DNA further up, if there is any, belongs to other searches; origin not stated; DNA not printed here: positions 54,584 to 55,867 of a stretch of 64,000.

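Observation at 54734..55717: Middle protein shows a methyltransferase-like motif order but no catalytic signature I can name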

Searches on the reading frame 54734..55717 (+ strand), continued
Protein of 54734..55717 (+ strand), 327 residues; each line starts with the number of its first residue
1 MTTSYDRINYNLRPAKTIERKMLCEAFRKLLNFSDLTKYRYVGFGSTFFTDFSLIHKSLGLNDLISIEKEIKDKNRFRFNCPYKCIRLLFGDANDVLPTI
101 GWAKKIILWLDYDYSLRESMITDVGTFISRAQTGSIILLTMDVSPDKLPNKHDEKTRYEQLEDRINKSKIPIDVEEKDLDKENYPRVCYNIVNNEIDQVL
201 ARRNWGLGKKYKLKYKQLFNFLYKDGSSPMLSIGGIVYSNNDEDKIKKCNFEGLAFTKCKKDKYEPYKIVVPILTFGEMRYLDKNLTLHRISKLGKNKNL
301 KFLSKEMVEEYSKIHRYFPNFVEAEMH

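Call 18: predict_structure(alignment_id=A1)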
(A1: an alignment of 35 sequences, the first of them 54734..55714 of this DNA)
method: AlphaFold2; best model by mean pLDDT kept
length: 327 residues; sequences in the alignment: 35
mean_pLDDT: 88.3   pTM: 0.87
mean pLDDT of the five models: 88.3, 88.1, 88.1, 87.6, 87.1
residues with pLDDT >= 90: 224; 70-90: 66; 50-70: 20; < 50: 17
segments of 3 or more residues with pLDDT < 50: 1-11, 322-327
pLDDT, mean of each block of 10 residues (from residue 1): 41 79 96 96 84 92 95 90 95 96 97 95 98 98 93 90 96 96 97 98 95 97 91 98 97 92 93 82 72 57 83 83 40
secondary structure, 60 per line:
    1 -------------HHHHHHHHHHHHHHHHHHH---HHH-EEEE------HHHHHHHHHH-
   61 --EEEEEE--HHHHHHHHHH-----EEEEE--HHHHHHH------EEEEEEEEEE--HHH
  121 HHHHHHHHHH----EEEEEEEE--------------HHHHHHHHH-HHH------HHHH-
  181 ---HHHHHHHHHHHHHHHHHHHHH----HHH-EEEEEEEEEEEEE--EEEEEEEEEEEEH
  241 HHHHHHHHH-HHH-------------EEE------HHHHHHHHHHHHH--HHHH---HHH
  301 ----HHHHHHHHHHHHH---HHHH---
elements in order: H14-32 E40-43 H50-59 E63-68 H71-80 E86-90 H93-99 E106-115 H118-130 E135-142 H157-165 H176-179 H184-204 E213-225 E228-239 H240-249 E267-269 H276-288 H291-294 H305-317 H321-324
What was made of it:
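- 54848..54871 (+): Motif I region Y39-R-Y41-V-G43-F-G45-S46 (strand 1 plus glycine loop). The motif lies directly after strand 1 of the model (call 18).
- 54923..54937 (+): Motif II L-I-S66-I-E68 (acidic residue at the end of strand 2). Strand 2 spans residues 63-68 (call 18).
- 55052..55072 (+): Motif IV region I107-L-W109-L-D111-Y112-D113. The motif lies in strand 4, residues 106-115 (call 18).
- On Class I (Rossmann-fold) SAM-dependent methyltransferases: In the AF2 model (pLDDT 88.3) the strands lie at residues 40-43, 63-68, 86-90, 106-115, 135-142, 213-225 and 228-239 (call 18).
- On DNA amino-methyltransferases (N6-adenine / N4-cytosine): The protein is a single 327-aa domain (call 18).
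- Checked: In the AlphaFold2 model (mean pLDDT 88.3, pTM 0.87; call 18) the motifs sit where class I methyltransferase motifs should:
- The AF2 model has pLDDT 88 (call 18).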

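Call 23: fold_search(model_id=the predicted structure, library=pdb)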
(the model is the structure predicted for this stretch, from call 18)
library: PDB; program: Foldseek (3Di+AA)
matches with E <= 10: 1836; with E <= 0.001: 293
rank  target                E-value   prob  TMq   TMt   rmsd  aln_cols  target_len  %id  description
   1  4pip_C                3.0e-06  1.00  0.31  0.32  16.6       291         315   12  Engineered EgtD variant EgtD-M252V,E282A in complex with tryptophan and SAH (released 2014-12-03)
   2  4pip_D                3.5e-06  1.00  0.29  0.30  17.4       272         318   11  Engineered EgtD variant EgtD-M252V,E282A in complex with tryptophan and SAH (released 2014-12-03)
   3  3axs                  4.4e-06  1.00  0.40  0.35  10.8       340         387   10  Complex structure of tRNA methyltransferase Trm1 from Aquifex aeolicus with sinefungin (released 2011-08-03)
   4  2qyo_B                1.8e-05  1.00  0.30  0.28   9.8       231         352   11  Crystal structure of isoflavone O-methyltransferase homolog in complex with biochanin A and SAH (released 2008-08-26)
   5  4pip_A                1.9e-05  1.00  0.30  0.31  16.7       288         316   11  Engineered EgtD variant EgtD-M252V,E282A in complex with tryptophan and SAH (released 2014-12-03)
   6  9fcq                  2.0e-05  1.00  0.34  0.49   9.8       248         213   12  CysG(N-16)-H122A mutant in complex with SAH from Kitasatospora cystarginea (released 2024-08-21)
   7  5mgz_A                2.0e-05  1.00  0.32  0.44  11.6       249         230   11  Streptomyces Spheroides NovO (8-demethylnovbiocic acid methyltransferase) with SAH (released 2017-01-18)
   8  6jcl_C                2.2e-05  1.00  0.35  0.50   8.1       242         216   14  Crystal structure of cofactor-bound Rv0187 from MTB (released 2019-12-11)
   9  6jcl_G                2.2e-05  1.00  0.35  0.49   8.2       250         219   13  Crystal structure of cofactor-bound Rv0187 from MTB (released 2019-12-11)
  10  4ymg_A                2.6e-05  1.00  0.28  0.38   9.0       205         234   12  Crystal structure of SAM-bound Podospora anserina methyltransferase PaMTH1 (released 2015-05-27)
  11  7cvu_C                2.7e-05  1.00  0.35  0.48   6.7       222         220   13  Crystal structure of Catechol o-methyl transferase (COMT) from Niastella koreensis (released 2021-09-01)
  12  2qyo_A                3.0e-05  1.00  0.28  0.26  10.0       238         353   12  Crystal structure of isoflavone O-methyltransferase homolog in complex with biochanin A and SAH (released 2008-08-26)
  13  3dp7_A                3.2e-05  1.00  0.34  0.32   7.1       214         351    8  CRYSTAL STRUCTURE OF SAM-dependent methyltransferase from Bacteroides vulgatus ATCC 8482 (released 2008-07-29)
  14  6jcl_B                3.8e-05  1.00  0.35  0.49   8.1       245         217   13  Crystal structure of cofactor-bound Rv0187 from MTB (released 2019-12-11)
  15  8k1f_C                3.8e-05  1.00  0.32  0.47   8.0       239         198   12  Crystal Structure of TrmR from Fusobacterium nucleatum (released 2023-08-02)
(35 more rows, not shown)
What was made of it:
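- Closest known: Cation-dependent O-methyltransferases. Same: They appear among the Foldseek matches (Rv0187, TrmR, COMT; call 23).
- Foldseek hits include COMT-like and natural-product O-methyltransferases (call 23). The structural matches are weak (TM 0.3-0.5) and spread over all kinds of class I methyltransferases (call 23).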

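Call 36: search_protein_representatives(alignment_id=A1)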
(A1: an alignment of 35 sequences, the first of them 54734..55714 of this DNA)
Query: 35 sequences, 318 profile positions. Proteins with E-value up to 0.001 (for the whole library): 2301; up to 1e-10: 1942; up to 1e-30: 1194. The best 150 are listed.
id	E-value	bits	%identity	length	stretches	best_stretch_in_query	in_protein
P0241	1.3e-133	461.9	-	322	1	1-318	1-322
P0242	5.3e-132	456.6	-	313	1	1-318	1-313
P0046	6.7e-132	456.2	-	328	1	1-318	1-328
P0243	1.4e-127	442.1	-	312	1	3-318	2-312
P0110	2.3e-125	434.8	-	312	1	1-318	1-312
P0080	3.6e-125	434.1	-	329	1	1-316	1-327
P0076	4.1e-125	433.9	-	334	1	1-318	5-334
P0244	1.1e-123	429.3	-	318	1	2-318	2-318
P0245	2.1e-123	428.3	-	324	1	3-318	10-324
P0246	2.1e-123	428.3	-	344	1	2-317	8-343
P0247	2.2e-123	428.3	-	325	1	3-317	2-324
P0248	1.2e-121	422.5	-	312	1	3-318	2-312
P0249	4.7e-118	410.7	-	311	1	1-317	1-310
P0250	7.5e-118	410.1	-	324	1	1-316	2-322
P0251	9.5e-118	409.7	-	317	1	2-318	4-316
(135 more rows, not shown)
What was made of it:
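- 2301 clusters at 50% identity reach E<=1e-3, and nearly all of the 150 best listed are 300-350 aa (call 36).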

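Call 38: search_protein_families(library=pfam, proteins=[L007:7043-7972:+, L007:2561-3841:-, L038:3527-4510:-, L038:7111-7959:+, L039:2331-4235:+, L057:2793-3878:+, L060:1428-3323:+, L060:3465-4358:+, L070:3378-4649:+, L053:7097-9535:+], max_evalue=0.001)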
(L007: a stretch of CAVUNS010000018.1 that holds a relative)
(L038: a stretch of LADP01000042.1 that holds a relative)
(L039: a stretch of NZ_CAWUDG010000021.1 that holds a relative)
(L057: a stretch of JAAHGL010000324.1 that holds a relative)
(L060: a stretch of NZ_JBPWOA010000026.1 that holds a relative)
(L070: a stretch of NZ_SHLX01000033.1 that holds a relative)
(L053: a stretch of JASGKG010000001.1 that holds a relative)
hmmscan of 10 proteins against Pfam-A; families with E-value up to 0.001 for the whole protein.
L007:7043-7972:+ (309 aa): 2 families
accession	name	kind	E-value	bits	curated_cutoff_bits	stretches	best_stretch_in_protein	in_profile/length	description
PF18731.6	HEPN_Swt1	-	0.00025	21.7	27.5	0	157-244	19-94/115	Swt1-like HEPN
PF18734.6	HEPN_AbiU2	-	0.00058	19.8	26.8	1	182-266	62-166/193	AbiU2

L007:2561-3841:- (426 aa): 0 families

L038:3527-4510:- (327 aa): 4 families
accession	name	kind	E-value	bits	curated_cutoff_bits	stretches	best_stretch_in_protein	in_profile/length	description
PF00589.27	Phage_integrase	-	8.3e-36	123.8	27.1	1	154-317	4-170/172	Phage integrase family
PF13495.12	Phage_int_SAM_4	-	1.9e-10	41.5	27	1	44-120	3-74/85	Phage integrase, N-terminal SAM-like domain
PF02899.23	Phage_int_SAM_1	-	4.3e-07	30.5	22.3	1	43-125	1-80/83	Phage integrase, N-terminal SAM-like domain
PF13102.12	Phage_int_SAM_5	-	0.00011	23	22.3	1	48-136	7-94/98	Phage integrase SAM-like domain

L038:7111-7959:+ (282 aa): 4 families
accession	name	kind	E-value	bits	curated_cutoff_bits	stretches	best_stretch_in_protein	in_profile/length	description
PF04471.18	Mrr_cat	-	1.6e-25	89.9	21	1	142-257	2-115/115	Restriction endonuclease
PF14338.12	Mrr_N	-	8.9e-16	58.3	29.5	1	24-106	3-84/87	Mrr N-terminal domain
PF22722.2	NA-iREase1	-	2.5e-10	40.8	27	1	149-255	1-106/106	NACHT-associated inactive Restriction Endonuclease 1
PF13156.12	Mrr_cat_2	-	0.00021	21.6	22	1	171-255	27-112/127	Restriction endonuclease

L039:2331-4235:+ (634 aa): 3 families
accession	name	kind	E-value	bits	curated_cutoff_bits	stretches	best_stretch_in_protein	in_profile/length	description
PF01380.27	SIS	-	1e-43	148.7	25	2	310-441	6-130/131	SIS domain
PF13522.11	GATase_6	-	1.3e-19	71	27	1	62-204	5-129/130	Glutamine amidotransferase domain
PF13537.11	GATase_7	-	2.3e-16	60.4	25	1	83-210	9-122/123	Glutamine amidotransferase domain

L057:2793-3878:+ (361 aa): 0 families

L060:1428-3323:+ (631 aa): 3 families
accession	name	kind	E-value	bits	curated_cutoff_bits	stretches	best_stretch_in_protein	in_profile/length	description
PF01380.27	SIS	-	8.6e-45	152.2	25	2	306-438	5-130/131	SIS domain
PF13522.11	GATase_6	-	4.7e-21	75.6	27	1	64-200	9-129/130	Glutamine amidotransferase domain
PF13537.11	GATase_7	-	3e-16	60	25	1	81-205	9-121/123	Glutamine amidotransferase domain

L060:3465-4358:+ (297 aa): 2 families
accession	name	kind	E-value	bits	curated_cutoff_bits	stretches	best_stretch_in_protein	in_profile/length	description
PF11103.14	DUF2887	-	7.8e-77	258.3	24.1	1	3-203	1-200/200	Protein of unknown function (DUF2887)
PF14261.11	DUF4351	-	2.8e-22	79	25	1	230-285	1-56/59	Domain of unknown function (DUF4351)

L070:3378-4649:+ (423 aa): 1 family
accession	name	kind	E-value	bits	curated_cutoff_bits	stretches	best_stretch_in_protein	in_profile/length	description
PF13289.12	SIR2_2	-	1.3e-17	64.6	24.5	1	235-371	2-133/141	SIR2-like domain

L053:7097-9535:+ (812 aa): 1 family
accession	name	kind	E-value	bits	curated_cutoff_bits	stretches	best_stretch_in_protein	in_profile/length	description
PF04545.22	Sigma70_r4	-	0.00011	22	24.1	1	214-265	2-49/50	Sigma-70, region 4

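Call 41: search_solved_structures(query=A1, max_evalue=10, show_alignments=4)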
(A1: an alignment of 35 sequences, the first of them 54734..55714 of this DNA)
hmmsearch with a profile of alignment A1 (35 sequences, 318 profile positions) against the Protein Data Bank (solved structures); distinct sequences matched with E-value up to 10: 0.

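Call 44: fold_search(model_id=the predicted structure, library=viral)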
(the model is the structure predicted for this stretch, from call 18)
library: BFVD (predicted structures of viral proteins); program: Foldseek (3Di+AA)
matches with E <= 10: 1120; with E <= 0.001: 27
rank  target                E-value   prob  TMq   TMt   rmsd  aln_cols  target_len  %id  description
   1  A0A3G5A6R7            1.6e-06  1.00  0.40  0.38   7.1       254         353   11  Chromatin organization modifier chromo domain protein [Hyperionvirus sp.]
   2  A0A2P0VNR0            1.9e-06  1.00  0.38  0.41  12.0       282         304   13  Chromo domain-containing protein [Tetraselmis virus 1]
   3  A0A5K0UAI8            3.9e-06  1.00  0.43  0.55   4.9       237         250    8  Uncharacterized protein [Yasminevirus sp. GU-2018]
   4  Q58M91                6.1e-06  1.00  0.32  0.46   9.4       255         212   13  Methyltransferase type 11 domain-containing protein [Prochlorococcus phage P-SSM2]
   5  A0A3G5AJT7            1.0e-05  1.00  0.32  0.23   8.0       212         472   16  Uncharacterized protein [Solumvirus sp.]
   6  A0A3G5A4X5            1.5e-05  1.00  0.35  0.38   7.6       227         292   12  Uncharacterized protein [Harvfovirus sp.]
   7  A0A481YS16            1.8e-05  1.00  0.32  0.52   5.9       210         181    8  Methyltransferase domain protein [Iridovirus LCIVAC01]
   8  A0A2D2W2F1            4.0e-05  1.00  0.40  0.54   9.5       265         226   13  Methyltransferase [Stenotrophomonas phage vB_SmaS_DLP_5]
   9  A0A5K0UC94            5.6e-05  1.00  0.34  0.23  11.2       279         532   11  Class I SAM-dependent methyltransferase [Yasminevirus sp. GU-2018]
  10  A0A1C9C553            8.3e-05  1.00  0.36  0.41   9.8       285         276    9  Putative mRNA cap guanine-N7 methyltransferase [Heterosigma akashiwo virus 01]
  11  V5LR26                9.9e-05  1.00  0.29  0.37   9.4       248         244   10  (no name in the UniProt tables at hand)
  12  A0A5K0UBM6            1.5e-04  1.00  0.31  0.16  11.8       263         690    8  Type III polyketide synthase [Yasminevirus sp. GU-2018]
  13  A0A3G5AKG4            1.6e-04  0.98  0.29  0.20  22.0       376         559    9  Class I SAM-dependent methyltransferase [Sylvanvirus sp.]
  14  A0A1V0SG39            1.7e-04  1.00  0.32  0.29  12.7       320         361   13  Methyltransferase [Hokovirus HKV1]
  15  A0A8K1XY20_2          1.8e-04  0.98  0.26  0.10  12.2       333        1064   11  (no name in the UniProt tables at hand)
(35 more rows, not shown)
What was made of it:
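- On Class I (Rossmann-fold) SAM-dependent methyltransferases: All 50 listed PDB matches and most of the named BFVD matches are class I methyltransferases or close relatives (best E 3e-6 and 1.6e-6; calls 23, 44).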

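Call 49: find_encoding_contigs(protein=window:54734-55717:+, flank=3000, max_places=4)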
Protein window:54734-55717:+ (327 aa): 3 contigs read that carry it; 2 places shown.
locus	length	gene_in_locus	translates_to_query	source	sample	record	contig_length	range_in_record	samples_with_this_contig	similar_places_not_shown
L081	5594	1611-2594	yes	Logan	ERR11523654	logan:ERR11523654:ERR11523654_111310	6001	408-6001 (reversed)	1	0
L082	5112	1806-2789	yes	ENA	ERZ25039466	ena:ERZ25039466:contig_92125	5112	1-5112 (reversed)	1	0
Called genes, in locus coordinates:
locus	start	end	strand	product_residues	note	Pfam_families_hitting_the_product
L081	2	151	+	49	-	?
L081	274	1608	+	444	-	PF02518:HATPase_c (weak), PF13589:HATPase_c_3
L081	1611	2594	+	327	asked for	PF20553:Methyltransf_35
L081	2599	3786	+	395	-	PF00145:DNA_methylase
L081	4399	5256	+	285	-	PF04909:Amidohydro_2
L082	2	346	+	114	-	?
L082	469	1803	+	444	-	PF02518:HATPase_c (weak), PF13589:HATPase_c_3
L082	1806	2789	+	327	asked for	PF20553:Methyltransf_35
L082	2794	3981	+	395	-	PF00145:DNA_methylase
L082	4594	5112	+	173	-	?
